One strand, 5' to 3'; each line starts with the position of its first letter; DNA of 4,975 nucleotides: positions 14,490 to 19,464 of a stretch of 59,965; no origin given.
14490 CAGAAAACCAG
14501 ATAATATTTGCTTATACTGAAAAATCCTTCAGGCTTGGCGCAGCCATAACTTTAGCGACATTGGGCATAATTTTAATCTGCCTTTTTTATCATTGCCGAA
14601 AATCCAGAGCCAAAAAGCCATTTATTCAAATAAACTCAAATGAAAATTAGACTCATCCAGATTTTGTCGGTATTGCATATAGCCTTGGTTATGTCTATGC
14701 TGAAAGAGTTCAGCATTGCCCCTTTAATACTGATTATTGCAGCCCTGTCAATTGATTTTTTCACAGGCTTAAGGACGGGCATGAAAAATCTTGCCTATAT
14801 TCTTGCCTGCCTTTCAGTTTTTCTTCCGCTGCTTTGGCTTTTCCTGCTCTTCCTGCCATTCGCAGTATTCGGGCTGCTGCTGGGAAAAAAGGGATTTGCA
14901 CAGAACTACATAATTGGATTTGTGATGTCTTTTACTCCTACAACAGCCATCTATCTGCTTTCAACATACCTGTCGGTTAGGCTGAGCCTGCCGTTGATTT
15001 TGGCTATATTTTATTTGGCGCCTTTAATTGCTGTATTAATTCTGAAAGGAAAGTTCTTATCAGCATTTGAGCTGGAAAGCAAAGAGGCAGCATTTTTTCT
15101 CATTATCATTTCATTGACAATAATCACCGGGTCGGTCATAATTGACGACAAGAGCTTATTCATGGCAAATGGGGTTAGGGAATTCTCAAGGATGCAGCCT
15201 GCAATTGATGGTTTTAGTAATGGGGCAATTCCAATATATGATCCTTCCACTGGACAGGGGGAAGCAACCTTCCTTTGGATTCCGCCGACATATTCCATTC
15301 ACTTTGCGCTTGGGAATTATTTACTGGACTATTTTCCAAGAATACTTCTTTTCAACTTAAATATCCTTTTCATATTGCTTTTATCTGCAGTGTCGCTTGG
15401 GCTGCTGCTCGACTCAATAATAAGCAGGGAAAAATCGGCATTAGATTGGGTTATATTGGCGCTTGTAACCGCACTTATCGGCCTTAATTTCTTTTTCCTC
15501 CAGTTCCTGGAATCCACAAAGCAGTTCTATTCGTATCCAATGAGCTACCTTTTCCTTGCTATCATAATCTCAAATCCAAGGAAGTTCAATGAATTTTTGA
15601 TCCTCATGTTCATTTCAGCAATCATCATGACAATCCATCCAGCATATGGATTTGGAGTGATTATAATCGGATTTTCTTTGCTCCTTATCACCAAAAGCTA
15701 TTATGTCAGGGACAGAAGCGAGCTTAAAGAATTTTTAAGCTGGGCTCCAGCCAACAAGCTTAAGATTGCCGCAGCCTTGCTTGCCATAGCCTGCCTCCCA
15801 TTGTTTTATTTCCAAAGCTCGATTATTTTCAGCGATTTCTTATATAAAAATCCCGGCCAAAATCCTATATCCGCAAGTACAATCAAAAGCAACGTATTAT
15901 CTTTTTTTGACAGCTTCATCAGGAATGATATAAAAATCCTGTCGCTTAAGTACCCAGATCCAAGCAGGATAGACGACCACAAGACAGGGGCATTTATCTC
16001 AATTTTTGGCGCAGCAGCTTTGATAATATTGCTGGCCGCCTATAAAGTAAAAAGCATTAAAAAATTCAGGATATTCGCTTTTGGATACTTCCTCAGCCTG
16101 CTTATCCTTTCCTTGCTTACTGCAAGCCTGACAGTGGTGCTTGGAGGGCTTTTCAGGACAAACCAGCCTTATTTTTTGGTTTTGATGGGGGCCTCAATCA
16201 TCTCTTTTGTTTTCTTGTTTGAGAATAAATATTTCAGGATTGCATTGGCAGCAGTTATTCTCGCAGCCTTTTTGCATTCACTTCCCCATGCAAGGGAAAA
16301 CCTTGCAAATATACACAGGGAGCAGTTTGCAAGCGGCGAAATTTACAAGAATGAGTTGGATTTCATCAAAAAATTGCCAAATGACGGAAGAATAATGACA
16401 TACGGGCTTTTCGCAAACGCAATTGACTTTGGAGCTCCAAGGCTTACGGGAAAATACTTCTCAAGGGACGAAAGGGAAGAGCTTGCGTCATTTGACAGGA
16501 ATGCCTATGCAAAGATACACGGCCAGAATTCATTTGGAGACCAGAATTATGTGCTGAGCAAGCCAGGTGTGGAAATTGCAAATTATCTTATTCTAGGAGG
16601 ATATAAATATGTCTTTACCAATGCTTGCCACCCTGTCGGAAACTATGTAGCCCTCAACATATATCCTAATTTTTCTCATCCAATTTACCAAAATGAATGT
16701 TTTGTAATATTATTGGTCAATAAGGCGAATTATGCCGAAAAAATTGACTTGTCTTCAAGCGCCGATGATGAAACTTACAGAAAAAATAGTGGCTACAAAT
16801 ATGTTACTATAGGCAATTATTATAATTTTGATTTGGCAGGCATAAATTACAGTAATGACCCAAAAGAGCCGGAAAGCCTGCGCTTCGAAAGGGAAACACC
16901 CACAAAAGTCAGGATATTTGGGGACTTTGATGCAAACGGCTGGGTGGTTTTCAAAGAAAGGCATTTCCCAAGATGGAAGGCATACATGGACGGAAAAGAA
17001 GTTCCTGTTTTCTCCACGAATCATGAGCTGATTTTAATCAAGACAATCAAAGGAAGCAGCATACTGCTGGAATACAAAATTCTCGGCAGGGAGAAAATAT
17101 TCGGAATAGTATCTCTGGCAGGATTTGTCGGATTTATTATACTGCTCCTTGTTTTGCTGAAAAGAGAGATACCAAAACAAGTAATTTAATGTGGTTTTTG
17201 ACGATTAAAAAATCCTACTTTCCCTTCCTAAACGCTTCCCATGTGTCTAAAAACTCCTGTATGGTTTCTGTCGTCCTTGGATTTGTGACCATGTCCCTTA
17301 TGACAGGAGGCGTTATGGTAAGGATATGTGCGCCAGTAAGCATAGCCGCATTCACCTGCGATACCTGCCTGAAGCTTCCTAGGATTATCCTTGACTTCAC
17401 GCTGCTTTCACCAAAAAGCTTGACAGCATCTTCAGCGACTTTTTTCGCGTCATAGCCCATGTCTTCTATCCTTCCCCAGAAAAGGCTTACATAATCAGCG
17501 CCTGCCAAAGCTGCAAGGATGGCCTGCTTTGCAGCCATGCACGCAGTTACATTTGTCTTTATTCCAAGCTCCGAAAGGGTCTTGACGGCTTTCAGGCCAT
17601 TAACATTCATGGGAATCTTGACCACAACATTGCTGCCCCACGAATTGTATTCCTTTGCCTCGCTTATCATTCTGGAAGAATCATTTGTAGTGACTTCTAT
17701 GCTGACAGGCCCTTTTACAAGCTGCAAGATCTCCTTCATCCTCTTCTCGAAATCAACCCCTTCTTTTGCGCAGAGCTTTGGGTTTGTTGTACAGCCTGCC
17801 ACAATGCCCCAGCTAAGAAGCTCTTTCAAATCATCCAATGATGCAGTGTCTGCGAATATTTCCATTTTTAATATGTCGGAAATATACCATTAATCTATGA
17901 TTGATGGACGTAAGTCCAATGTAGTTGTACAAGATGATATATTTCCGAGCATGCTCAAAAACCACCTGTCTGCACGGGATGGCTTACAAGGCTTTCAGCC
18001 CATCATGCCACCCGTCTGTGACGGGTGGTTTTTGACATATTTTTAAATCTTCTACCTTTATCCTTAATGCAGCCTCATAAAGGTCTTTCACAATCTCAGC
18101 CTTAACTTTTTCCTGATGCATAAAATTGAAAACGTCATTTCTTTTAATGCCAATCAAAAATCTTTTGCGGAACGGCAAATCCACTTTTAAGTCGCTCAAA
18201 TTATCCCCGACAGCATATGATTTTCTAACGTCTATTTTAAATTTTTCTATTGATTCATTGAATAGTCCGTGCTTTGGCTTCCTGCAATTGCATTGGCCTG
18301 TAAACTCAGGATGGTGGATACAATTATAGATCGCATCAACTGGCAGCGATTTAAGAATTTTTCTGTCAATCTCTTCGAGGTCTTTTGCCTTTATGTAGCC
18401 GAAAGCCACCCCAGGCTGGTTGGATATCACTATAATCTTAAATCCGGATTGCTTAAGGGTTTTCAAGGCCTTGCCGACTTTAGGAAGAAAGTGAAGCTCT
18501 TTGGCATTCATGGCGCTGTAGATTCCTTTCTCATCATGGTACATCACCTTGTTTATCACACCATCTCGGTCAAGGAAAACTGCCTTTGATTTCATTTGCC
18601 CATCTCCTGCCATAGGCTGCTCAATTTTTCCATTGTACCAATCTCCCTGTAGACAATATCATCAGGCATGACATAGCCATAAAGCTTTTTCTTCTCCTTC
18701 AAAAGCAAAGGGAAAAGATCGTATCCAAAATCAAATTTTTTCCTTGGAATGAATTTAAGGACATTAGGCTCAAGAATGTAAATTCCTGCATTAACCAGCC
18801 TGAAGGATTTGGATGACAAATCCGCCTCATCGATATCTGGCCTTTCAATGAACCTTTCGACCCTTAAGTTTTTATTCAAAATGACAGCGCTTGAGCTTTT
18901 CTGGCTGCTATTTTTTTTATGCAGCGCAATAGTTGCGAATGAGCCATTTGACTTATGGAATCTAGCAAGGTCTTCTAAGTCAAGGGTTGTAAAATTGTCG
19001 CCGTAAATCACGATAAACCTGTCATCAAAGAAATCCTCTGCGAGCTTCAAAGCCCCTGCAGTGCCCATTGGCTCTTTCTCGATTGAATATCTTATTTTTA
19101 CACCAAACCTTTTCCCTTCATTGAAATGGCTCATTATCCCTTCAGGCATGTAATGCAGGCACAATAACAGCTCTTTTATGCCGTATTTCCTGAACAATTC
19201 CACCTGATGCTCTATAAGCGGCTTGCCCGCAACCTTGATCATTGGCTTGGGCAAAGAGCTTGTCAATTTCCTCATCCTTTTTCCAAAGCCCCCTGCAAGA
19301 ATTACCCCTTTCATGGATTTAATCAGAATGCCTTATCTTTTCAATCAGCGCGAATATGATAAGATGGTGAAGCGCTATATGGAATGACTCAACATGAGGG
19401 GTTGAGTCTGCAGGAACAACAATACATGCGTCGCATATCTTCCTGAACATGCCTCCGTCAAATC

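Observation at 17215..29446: One archaeal operon carries two complete, parallel heptose-activation pathways (GDP-alpha and ADP-beta routes)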

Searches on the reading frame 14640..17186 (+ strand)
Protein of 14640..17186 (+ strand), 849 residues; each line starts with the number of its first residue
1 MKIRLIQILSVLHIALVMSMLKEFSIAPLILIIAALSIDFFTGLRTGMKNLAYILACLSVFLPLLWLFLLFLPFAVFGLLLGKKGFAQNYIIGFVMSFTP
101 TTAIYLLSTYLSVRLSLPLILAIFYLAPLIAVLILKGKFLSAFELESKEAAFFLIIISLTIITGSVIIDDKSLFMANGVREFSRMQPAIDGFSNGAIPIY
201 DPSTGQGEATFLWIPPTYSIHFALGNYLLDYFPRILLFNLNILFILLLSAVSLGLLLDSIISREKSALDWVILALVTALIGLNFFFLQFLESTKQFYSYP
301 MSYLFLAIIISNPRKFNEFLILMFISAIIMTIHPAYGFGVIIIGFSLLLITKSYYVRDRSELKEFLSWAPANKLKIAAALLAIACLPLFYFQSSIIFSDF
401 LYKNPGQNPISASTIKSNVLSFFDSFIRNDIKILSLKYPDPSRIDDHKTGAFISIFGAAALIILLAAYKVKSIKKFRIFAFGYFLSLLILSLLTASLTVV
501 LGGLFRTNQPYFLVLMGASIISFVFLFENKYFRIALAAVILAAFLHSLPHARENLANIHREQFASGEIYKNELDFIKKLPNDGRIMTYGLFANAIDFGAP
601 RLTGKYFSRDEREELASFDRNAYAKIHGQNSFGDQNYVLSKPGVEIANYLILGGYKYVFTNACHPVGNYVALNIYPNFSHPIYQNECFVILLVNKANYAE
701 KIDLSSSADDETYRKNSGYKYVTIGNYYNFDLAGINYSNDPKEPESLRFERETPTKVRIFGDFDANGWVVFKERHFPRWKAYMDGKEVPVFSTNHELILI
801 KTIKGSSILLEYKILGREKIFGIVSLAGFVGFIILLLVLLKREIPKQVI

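Call 6: search_protein_families(library=pfam, proteins=[window:14640-17186:+], max_evalue=0.001)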
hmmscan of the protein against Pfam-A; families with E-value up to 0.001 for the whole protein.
window:14640-17186:+ (849 aa): 0 families

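Call 7: search_protein_families(library=ncbifam, proteins=[window:14640-17186:+], max_evalue=0.00001)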
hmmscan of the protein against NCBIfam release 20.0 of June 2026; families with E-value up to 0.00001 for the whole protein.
window:14640-17186:+ (849 aa): 0 families

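Call 66: search_protein_families(library=pfam, proteins=[window:14640-17186:+], max_evalue=5)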
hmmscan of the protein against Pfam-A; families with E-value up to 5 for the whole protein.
window:14640-17186:+ (849 aa): 0 families

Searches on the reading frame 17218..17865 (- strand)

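Call 4: search_protein_families(library=ncbifam, proteins=[window:17218-17865:-], max_evalue=0.00001)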
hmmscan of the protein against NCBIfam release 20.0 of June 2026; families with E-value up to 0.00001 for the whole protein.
window:17218-17865:- (216 aa): 9 families
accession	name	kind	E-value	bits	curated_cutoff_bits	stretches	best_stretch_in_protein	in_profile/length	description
TIGR00875.1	fsa_talC_mipB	equivalog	4.6e-63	212.5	245.95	1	1-211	1-211/213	fructose-6-phosphate aldolase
NF009299.0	PRK12656.1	equivalog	1.4e-38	132.6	214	1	1-213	1-217/222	fructose-6-phosphate aldolase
NF009296.0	PRK12653.1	subfamily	8.3e-34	117.3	306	1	1-210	1-212/220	fructose-6-phosphate aldolase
TIGR02134.1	transald_staph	equivalog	1.6e-29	103.3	281.95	1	2-212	7-224/236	transaldolase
TIGR00874.1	talAB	equivalog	1.8e-14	53.8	396.2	1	43-195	80-253/317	transaldolase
NF009001.0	PRK12346.1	subfamily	2.4e-10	40.5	439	1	44-194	82-253/316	transaldolase A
NF008965.0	PRK12309.1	equivalog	5.2e-10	38.9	550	1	45-194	88-258/392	transaldolase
NF002881.0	PRK03343.1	subfamily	2e-07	30.4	367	1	48-115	101-173/370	transaldolase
NF003026.0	PRK03903.1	equivalog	2.3e-06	27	344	0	52-116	92-161/323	transaldolase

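Call 5: search_protein_families(library=pfam, proteins=[window:17218-17865:-], max_evalue=0.001)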
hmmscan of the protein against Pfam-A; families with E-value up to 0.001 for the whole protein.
window:17218-17865:- (216 aa): 1 family
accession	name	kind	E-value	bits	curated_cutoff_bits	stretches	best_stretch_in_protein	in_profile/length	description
PF00923.25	TAL_FSA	-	8.2e-47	160.4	27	1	3-205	1-245/285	Transaldolase/Fructose-6-phosphate aldolase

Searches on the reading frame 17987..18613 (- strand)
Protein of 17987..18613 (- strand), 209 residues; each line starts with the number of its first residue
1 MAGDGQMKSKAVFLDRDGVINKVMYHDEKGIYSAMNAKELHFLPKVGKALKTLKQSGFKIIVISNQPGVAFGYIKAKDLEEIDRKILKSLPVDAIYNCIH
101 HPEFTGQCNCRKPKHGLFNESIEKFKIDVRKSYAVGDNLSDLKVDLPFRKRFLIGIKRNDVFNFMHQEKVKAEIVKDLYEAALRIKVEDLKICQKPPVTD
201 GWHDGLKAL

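Call 4: search_protein_families(library=ncbifam, proteins=[window:17987-18613:-], max_evalue=0.00001)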
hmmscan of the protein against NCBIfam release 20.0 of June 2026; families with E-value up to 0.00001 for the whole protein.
window:17987-18613:- (209 aa): 9 families
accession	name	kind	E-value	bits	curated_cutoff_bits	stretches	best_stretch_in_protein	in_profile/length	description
NF006506.0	PRK08942.1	equivalog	2e-34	118.7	178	1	8-186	2-178/182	D-glycero-beta-D-manno-heptose 1,7-bisphosphate 7-phosphatase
TIGR01656.1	Histidinol-ppas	subfamily_domain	4e-30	104.7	84.15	1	10-143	1-133/149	histidinol-phosphate phosphatase domain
TIGR00213.1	GmhB_yaeD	subfamily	3.7e-27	95.1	149.6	1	10-159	2-153/176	D-glycero-beta-D-manno-heptose 1,7-bisphosphate 7-phosphatase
NF050049.1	HBPPhtaseGmhB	domain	2e-23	83.1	250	1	7-160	1-150/171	D-glycero-alpha-D-manno-heptose-1,7-bisphosphate 7-phosphatase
TIGR01662.1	HAD-SF-IIIA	subfamily_domain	2.3e-23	82.9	44.6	1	10-144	1-127/141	HAD-IIIA family hydrolase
NF005264.0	PRK06769.1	equivalog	4.7e-20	72.1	217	1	7-142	2-123/175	HAD-IIIA family hydrolase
NF003937.0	PRK05446.1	equivalog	8.5e-19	67.8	443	1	7-187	1-184/355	bifunctional histidinol-phosphatase/imidazoleglycerol-phosphate dehydratase HisB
TIGR01261.1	hisB_Nterm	equivalog_domain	3.7e-16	59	140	1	10-144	2-135/161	histidinol-phosphatase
TIGR01664.1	DNA-3'-Pase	equivalog_domain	5.6e-06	26.4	107.65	1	7-141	11-139/167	DNA 3'-phosphatase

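Call 5: search_protein_families(library=pfam, proteins=[window:17987-18613:-], max_evalue=0.001)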
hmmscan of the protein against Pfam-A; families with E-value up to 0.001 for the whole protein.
window:17987-18613:- (209 aa): 4 families
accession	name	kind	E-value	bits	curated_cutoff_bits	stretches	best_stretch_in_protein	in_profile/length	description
PF08645.17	PNK3P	-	1e-08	35.5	22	1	30-138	17-126/161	Polynucleotide kinase 3 phosphatase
PF00702.32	Hydrolase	-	6.8e-08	33.6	26.4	1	39-143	96-185/191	haloacid dehalogenase-like hydrolase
PF13419.12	HAD_2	-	2.5e-06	28.2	23.8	1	32-143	70-166/178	Haloacid dehalogenase-like hydrolase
PF13242.12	Hydrolase_like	-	0.00081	19.7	22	0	110-142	2-35/75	HAD-hyrolase-like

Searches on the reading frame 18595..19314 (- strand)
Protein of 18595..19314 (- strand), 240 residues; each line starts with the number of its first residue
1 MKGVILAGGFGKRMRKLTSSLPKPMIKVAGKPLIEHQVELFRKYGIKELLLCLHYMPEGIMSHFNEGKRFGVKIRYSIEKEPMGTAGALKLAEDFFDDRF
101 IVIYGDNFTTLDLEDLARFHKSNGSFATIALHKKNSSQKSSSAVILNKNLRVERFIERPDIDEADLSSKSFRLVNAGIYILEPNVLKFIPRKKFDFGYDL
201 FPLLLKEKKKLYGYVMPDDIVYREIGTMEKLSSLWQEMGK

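Call 4: search_protein_families(library=ncbifam, proteins=[window:18595-19314:-], max_evalue=0.00001)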
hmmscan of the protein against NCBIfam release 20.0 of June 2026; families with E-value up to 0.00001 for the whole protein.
window:18595-19314:- (240 aa): 32 families (the best 25 are shown)
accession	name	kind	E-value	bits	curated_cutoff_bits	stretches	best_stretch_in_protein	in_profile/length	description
TIGR03992.1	Arch_glmU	subfamily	9.2e-38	130.1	292.1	1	1-190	1-177/393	bifunctional sugar-1-phosphate nucleotidylyltransferase/acetyltransferase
NF052502.1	man1P_GTase_Rv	exception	1.1e-37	129.8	440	1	2-230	2-222/352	mannose-1-phosphate guanylyltransferase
NF045761.1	NAMPUrTaseMurU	equivalog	1.7e-31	109.9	250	1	1-234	1-223/226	N-acetylmuramate alpha-1-phosphate uridylyltransferase MurU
NF041313.1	UDPGP_AglF_Halo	equivalog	6.7e-31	107.5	400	1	1-186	1-179/234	UTP--glucose-1-phosphate uridylyltransferase AglF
NF049965.1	GlMnHpPGnyltfHddC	equivalog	4.1e-30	105.1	300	1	1-197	1-184/221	D-glycero-D-manno-heptose 1-phosphate guanosyltransferase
TIGR01208.1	rmlA_long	equivalog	8e-28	97.3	320.25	1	2-189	1-182/353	glucose-1-phosphate thymidylyltransferase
TIGR02623.1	G1P_cyt_trans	equivalog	1.6e-26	93.3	300.25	2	1-65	1-65/255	glucose-1-phosphate cytidylyltransferase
NF041173.1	Sug_nt_acttase_Thmprot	equivalog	8.6e-21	74.3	600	1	1-191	1-178/405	bifunctional sugar-1-phosphate nucleotidylyltransferase/acetyltransferase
TIGR01173.1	glmU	equivalog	2.3e-20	72.9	366.85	1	3-187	3-178/452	bifunctional UDP-N-acetylglucosamine diphosphorylase/glucosamine-1-phosphate N-acetyltransferase GlmU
NF010934.1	PRK14354.1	equivalog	3e-19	68.9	450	1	3-186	2-177/447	bifunctional UDP-N-acetylglucosamine diphosphorylase/glucosamine-1-phosphate N-acetyltransferase GlmU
TIGR02091.1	glgC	equivalog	1.1e-18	67.5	424.9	1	3-230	3-251/364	glucose-1-phosphate adenylyltransferase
NF003670.0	PRK05293.1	equivalog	1.8e-17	63.4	470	1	3-231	7-251/382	glucose-1-phosphate adenylyltransferase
NF010939.0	PRK14359.1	equivalog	1.3e-15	57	592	1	4-189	6-179/430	bifunctional UDP-N-acetylglucosamine diphosphorylase/glucosamine-1-phosphate N-acetyltransferase GlmU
TIGR01099.1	galU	equivalog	1.9e-14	53.9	326.8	1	1-70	2-71/261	UTP--glucose-1-phosphate uridylyltransferase GalU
NF001947.0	PRK00725.1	subfamily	2.6e-14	52.8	470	1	4-224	20-264/426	glucose-1-phosphate adenylyltransferase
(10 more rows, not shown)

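Call 5: search_protein_families(library=pfam, proteins=[window:18595-19314:-], max_evalue=0.001)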
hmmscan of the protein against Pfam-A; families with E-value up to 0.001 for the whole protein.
window:18595-19314:- (240 aa): 2 families
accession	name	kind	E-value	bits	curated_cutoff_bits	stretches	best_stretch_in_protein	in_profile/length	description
PF00483.29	NTP_transferase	-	7.8e-41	140.7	21.2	1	2-232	1-236/245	Nucleotidyl transferase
PF12804.13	NTP_transf_3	-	1e-10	42.5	27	1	3-107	1-96/160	MobA-like NTP transferase domain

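Call 22: search_solved_structures(query=window:18595-19314:-, max_evalue=1e-10, show_alignments=0)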
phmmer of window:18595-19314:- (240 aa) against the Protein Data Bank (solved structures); distinct sequences matched with E-value up to 1e-10: 27.
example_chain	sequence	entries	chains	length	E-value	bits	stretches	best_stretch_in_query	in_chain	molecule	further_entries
8x7s_B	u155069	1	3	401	8e-40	140.1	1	1-226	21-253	UTP--glucose-1-phosphate uridylyltransferase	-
7whr_B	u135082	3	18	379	2.8e-37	131.8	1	1-214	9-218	Nucleotidyl transferase family protein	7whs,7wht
8yre_D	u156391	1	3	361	1.7e-35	125.9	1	1-218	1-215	Mannose-1-phosphate guanylyltransferase 1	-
7x8j_A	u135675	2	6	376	1.9e-35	125.8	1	1-218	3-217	Mannose-1-phosphate guanylyltransferase 1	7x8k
7d72_K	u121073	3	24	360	1.7e-31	112.8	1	1-213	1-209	Mannose-1-phosphate guanyltransferase beta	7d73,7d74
5xhw_A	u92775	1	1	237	1.5e-22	83.6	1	4-203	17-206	Putative 6-deoxy-D-mannoheptose pathway protein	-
6jq8_A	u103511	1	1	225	1.7e-22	83.4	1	4-203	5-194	Putative 6-deoxy-D-mannoheptose pathway protein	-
4y7t_A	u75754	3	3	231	7.6e-21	78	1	1-115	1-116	Nucleotidyl transferase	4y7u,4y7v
8hhd_A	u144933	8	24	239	4.4e-18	68.9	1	1-131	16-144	Nucleotidyl transferase | N-acetylmuramate alpha-1-phosphate uridylyltransferase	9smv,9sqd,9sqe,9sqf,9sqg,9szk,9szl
1tzf_A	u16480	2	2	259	1.5e-16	63.9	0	2-64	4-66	Glucose-1-phosphate cytidylyltransferase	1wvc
3hl3_A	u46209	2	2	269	4.4e-16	62.4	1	1-190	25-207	Glucose-1-phosphate thymidylyltransferase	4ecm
2ggo_A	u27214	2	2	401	9.1e-15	58.1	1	1-190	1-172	401aa long hypothetical glucose-1-phosphate thymidylyltransferase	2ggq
7d72_A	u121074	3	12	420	4.6e-14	55.8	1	1-188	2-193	Mannose-1-phosphate guanyltransferase alpha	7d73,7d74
5z09_A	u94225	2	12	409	1.7e-13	54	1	1-190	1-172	Dual sugar-1-phosphate nucleotidylyltransferase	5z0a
1mc3_A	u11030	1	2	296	2.2e-13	53.6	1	1-108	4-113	GLUCOSE-1-PHOSPHATE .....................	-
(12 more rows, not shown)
